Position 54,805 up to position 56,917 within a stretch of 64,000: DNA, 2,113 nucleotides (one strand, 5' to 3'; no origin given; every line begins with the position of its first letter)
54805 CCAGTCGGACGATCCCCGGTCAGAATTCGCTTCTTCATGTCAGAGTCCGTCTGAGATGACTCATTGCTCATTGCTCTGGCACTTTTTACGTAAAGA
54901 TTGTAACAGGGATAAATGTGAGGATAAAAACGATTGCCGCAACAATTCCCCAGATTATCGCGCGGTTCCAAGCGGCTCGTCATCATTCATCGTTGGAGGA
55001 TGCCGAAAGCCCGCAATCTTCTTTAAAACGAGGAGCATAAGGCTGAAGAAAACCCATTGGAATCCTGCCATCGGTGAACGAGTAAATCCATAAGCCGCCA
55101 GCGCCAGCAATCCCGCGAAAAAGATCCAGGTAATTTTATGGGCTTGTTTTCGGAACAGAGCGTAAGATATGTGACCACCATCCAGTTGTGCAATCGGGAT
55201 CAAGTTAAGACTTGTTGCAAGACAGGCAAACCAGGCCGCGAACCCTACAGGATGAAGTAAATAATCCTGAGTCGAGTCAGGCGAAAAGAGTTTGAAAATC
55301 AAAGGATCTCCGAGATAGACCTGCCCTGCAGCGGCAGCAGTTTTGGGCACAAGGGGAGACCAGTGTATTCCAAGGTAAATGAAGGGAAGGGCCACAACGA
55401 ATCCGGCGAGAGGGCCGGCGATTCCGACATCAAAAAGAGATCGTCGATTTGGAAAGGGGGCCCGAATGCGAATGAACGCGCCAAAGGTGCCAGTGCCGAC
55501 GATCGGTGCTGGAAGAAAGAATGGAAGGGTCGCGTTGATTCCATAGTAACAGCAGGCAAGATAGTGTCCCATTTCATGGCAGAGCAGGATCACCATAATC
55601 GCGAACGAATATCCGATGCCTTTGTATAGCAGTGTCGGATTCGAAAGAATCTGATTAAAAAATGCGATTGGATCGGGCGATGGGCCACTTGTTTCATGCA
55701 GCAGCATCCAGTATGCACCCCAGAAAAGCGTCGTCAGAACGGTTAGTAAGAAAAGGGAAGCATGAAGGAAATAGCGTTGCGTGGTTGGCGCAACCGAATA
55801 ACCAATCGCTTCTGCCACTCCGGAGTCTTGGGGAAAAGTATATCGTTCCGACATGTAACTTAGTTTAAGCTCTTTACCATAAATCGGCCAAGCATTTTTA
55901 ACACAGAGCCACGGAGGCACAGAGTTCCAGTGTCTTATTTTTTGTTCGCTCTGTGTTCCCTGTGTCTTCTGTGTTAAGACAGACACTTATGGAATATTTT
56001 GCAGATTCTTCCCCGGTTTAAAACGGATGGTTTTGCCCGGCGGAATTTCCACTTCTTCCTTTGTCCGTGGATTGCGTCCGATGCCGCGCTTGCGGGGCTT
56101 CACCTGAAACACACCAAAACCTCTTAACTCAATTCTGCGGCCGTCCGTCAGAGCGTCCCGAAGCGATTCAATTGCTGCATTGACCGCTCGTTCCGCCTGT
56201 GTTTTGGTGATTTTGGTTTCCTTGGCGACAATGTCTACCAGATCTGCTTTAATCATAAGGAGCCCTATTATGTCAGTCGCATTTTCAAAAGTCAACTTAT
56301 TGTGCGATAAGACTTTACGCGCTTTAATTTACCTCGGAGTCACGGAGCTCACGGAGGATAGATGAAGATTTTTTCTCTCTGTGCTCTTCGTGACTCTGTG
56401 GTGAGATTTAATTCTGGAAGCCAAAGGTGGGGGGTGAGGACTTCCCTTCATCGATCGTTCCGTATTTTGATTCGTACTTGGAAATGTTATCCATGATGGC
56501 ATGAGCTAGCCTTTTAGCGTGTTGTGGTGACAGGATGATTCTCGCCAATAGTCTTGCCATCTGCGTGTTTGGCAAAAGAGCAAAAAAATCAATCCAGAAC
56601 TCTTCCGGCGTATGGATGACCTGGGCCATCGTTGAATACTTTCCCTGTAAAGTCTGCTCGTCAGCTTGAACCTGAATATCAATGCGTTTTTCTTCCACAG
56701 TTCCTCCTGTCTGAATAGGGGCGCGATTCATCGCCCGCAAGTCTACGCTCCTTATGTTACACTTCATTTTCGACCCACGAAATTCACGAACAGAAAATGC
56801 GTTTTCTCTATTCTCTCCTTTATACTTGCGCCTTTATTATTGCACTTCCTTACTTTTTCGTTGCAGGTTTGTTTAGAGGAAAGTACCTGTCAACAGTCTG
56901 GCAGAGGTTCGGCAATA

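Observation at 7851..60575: Same-architecture, different-sequence hairpin elements fill almost every intergenic gap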

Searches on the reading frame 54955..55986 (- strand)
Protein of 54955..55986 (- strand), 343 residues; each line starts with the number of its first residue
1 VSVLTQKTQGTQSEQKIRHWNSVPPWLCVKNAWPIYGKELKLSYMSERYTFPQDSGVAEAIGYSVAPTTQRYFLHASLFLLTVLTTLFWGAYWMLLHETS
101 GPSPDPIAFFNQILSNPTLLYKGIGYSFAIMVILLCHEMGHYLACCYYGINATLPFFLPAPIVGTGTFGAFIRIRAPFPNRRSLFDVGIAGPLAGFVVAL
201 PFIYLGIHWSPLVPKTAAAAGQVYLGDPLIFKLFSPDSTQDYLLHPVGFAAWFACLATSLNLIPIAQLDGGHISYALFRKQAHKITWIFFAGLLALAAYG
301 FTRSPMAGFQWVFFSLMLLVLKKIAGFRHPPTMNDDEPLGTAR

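Call 79: search_protein_families(library=pfam, proteins=[window:54955-55986:-], max_evalue=0.0001)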
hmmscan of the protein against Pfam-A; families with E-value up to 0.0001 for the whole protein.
window:54955-55986:- (343 aa): 1 family
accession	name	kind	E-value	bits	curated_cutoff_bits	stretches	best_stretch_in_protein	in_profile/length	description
PF02163.28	Peptidase_M50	-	7.4e-19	68.4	27.2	1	127-285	3-201/221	Peptidase family M50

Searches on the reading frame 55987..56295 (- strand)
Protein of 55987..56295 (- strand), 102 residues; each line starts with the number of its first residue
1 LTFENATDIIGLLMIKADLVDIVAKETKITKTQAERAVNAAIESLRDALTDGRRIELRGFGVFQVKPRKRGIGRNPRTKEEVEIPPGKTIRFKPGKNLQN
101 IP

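Call 24: search_protein_families(library=ncbifam, proteins=[window:55987-56295:-], max_evalue=0.01)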
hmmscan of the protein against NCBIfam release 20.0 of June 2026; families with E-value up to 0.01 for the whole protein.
window:55987-56295:- (102 aa): 7 families
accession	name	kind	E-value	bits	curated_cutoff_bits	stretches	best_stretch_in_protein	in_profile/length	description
NF001222.0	PRK00199.1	equivalog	9.4e-23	80.3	115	1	14-100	1-88/95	integration host factor subunit beta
NF001401.0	PRK00285.1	equivalog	9.2e-21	73.9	111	1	14-100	6-92/103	integration host factor subunit alpha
TIGR00988.1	hip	equivalog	1.2e-19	70.4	119.95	1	14-99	1-87/94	integration host factor subunit beta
NF007945.0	PRK10664.1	equivalog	5.1e-17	62.2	157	1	14-99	1-86/90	nucleoid-associated protein HU-beta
TIGR00987.1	himA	equivalog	5.1e-16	58.8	120.25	1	15-99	3-87/96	integration host factor subunit alpha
NF008023.0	PRK10753.1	equivalog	4.5e-15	55.8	162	1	14-99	1-86/90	nucleoid-associated protein HU-alpha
TIGR01201.1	HU_rel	subfamily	2e-05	24.5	68.6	1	18-100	35-117/170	HU family DNA-binding protein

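Call 36: find_homologous_proteins(query=window:55987-56295:-, max_evalue=1e-20)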
Query window:55987-56295:- (102 aa): 7007 proteins with E <= 1e-20 among 7389 candidates; the best 120 are listed.
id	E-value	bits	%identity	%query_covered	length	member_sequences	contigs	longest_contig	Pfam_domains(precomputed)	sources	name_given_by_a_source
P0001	1.2e-46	175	94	87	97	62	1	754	PF18291.7,PF18175.7,PF00216.27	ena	-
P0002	5.9e-46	172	93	87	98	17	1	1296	PF18291.7,PF00216.27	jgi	jgi:DNA-binding protein HU-beta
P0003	1.4e-32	129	62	98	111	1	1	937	PF18291.7,PF00216.27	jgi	-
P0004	1.8e-32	129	72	86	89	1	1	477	PF18291.7,PF18175.7,PF00216.27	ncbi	-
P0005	1.8e-32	129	69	86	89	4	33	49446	PF00216.27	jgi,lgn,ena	jgi:DNA-binding protein HU-beta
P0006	1.9e-32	129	72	86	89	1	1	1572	PF18291.7,PF00216.27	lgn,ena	-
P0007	1.9e-32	129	67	88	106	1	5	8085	PF18291.7,PF00216.27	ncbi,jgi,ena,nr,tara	ncbi:MAG TPA: HU family DNA-binding protein [Acidobacteriota bacterium]|jgi:DNA-binding protein HU-b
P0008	2.1e-32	129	69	86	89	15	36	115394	PF00216.27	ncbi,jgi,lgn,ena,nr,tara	ncbi:MAG: HU family DNA-binding protein [Acidobacteriota bacterium]|nr:HU family DNA-binding protein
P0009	2.9e-32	128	72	86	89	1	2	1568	PF18291.7,PF18175.7,PF00216.27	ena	-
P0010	3.6e-32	128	67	88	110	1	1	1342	PF00216.27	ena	-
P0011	6.4e-32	127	69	86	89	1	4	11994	PF00216.27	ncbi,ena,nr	ncbi:MAG: HU family DNA-binding protein [Acidobacteriota bacterium]|nr:HU family DNA-binding protein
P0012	7.4e-32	127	67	88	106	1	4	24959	PF00216.27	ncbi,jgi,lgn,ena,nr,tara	ncbi:MAG: HU family DNA-binding protein [Acidobacteriota bacterium]|jgi:DNA-binding protein HU-beta|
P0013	7.4e-32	127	67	88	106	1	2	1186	PF00216.27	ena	-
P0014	7.4e-32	127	67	88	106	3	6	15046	PF00216.27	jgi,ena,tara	jgi:DNA-binding protein HU-beta|tara:strand:- start:51 stop:371 length:321 start_codon:yes stop_codo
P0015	7.4e-32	127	72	86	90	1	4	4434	PF18291.7,PF00216.27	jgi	jgi:DNA-binding protein HU-beta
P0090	9.0e-31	124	68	86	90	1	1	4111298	PF18291.7,PF00216.27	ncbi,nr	ncbi:MAG: integration host factor subunit beta [Acidobacteriota bacterium]|nr:MAG: integration host 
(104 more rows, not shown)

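Call 37: find_encoding_contigs(protein=P0002, flank=10000, max_places=4)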
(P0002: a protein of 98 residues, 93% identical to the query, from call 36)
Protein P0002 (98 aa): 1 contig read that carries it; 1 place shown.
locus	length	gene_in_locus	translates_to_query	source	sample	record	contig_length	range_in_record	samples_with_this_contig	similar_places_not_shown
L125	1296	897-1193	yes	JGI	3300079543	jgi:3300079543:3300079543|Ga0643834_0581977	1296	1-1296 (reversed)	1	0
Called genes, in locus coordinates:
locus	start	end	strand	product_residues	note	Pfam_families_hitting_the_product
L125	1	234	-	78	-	?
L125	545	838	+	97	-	PF11950:DUF3467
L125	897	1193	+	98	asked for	PF18291:HU-HIG, PF00216:Bac_DNA_binding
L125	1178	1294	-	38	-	?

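Call 38: find_encoding_contigs(protein=P0001, flank=10000, max_places=4)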
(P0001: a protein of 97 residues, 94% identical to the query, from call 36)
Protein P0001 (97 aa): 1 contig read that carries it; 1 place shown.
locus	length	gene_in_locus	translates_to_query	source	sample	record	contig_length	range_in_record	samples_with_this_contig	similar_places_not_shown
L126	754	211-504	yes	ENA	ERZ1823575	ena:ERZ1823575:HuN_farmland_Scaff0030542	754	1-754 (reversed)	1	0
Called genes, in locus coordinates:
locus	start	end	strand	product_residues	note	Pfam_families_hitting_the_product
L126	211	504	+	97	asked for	PF18291:HU-HIG, PF00216:Bac_DNA_binding, PF18175:HU-CCDC81_bac_2 (weak)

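Call 39: find_encoding_contigs(protein=P0090, flank=10000, max_places=2)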
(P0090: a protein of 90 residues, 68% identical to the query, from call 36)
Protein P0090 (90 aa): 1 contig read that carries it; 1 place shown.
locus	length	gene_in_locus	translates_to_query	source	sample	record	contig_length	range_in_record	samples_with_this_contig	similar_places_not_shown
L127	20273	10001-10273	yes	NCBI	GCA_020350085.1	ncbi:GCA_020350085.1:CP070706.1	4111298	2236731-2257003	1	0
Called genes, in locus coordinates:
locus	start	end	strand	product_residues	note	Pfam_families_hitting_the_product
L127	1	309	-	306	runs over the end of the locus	PF03308:MeaB, PF00009:GTP_EFTU (faint), PF02492:cobW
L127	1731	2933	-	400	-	PF04055:Radical_SAM, PF06969:HemN_C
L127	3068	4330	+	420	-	PF00672:HAMP, PF00015:MCPsignal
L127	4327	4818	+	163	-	-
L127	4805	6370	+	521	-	PF01627:Hpt, PF02518:HATPase_c, PF01584:CheW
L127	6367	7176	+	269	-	PF00398:RrnaAD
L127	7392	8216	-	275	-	-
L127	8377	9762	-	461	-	PF00071:Ras (faint), PF01926:MMR_HSR1, PF02421:FeoB_N, PF00009:GTP_EFTU, PF01926:MMR_HSR1, PF02421:FeoB_N, PF00009:GTP_EFTU, PF14714:KH_dom-like, +7 more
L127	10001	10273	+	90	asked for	PF00216:Bac_DNA_binding, PF18291:HU-HIG (weak)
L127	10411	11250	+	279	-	PF02163:Peptidase_M50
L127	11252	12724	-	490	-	PF03772:Competence (weak), PF00753:Lactamase_B, PF12706:Lactamase_B_2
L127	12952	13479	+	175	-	PF05597:Phasin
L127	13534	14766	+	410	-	PF01734:Patatin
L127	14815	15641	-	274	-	PF00368:HMG-CoA_red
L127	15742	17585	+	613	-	PF03793:PASTA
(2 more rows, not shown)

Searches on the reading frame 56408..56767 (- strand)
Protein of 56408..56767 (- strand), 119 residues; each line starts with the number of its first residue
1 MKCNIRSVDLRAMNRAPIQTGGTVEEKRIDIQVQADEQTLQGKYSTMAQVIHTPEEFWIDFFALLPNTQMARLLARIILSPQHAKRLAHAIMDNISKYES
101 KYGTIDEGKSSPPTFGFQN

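Call 24: search_protein_families(library=ncbifam, proteins=[window:56408-56767:-], max_evalue=0.01)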
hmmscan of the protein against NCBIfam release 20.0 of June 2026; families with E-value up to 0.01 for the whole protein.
window:56408-56767:- (119 aa): 0 families

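Call 79: search_protein_families(library=pfam, proteins=[window:56408-56767:-], max_evalue=0.0001)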
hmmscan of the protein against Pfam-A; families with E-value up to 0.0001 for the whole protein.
window:56408-56767:- (119 aa): 1 family
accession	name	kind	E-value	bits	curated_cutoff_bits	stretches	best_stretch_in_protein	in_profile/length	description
PF11950.13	DUF3467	-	5.2e-25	87.8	25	1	29-106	13-91/92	Protein of unknown function (DUF3467)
